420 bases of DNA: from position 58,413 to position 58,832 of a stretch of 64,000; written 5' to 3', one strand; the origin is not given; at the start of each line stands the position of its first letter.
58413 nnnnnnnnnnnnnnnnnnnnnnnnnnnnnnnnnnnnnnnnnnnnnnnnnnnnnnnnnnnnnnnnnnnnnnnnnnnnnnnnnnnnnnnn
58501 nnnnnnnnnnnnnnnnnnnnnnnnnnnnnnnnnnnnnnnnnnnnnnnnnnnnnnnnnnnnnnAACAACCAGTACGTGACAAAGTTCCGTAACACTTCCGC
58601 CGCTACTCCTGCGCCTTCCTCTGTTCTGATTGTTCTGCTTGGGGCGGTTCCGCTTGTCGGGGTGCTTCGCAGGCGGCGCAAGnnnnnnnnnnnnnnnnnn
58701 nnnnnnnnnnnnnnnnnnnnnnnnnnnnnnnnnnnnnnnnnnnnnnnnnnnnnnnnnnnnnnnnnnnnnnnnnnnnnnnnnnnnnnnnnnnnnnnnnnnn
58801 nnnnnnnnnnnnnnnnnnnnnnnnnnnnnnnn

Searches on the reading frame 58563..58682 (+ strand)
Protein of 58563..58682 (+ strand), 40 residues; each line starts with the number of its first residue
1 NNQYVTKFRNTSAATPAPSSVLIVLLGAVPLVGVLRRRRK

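Call 72: search_protein_families(library=ncbifam, proteins=[window:58563-58682:+], max_evalue=10)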
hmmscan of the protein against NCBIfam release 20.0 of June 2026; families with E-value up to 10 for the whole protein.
seq(40 aa): 5 families
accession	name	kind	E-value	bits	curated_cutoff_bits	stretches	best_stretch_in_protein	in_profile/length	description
TIGR02595.1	PEP_CTERM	domain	0.00037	21.1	16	1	15-40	1-24/24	PEP-CTERM sorting domain-containing protein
NF045529.2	Heimdall-CTERM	domain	0.00085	19.6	24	1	21-40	7-26/26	Heimdall-CTERM domain-containing surface protein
TIGR03901.2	MYXO-CTERM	domain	0.0024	18.2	20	1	13-39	9-33/34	MYXO-CTERM sorting domain-containing protein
NF038129.1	PEP_NF038129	equivalog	0.02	14.8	65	1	10-38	166-194/194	NF038129 family PEP-CTERM protein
TIGR03382.1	GC_trans_RRR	domain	2.4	8.9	15.85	1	13-39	4-27/27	MYXO-CTERM sorting domain-containing protein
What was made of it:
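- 57726..58685 (+): NHL-repeat protein with a PEP-CTERM-type tail. The tail scores 21.1 bits on TIGR02595, above the cut-off of 16 (call 72).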
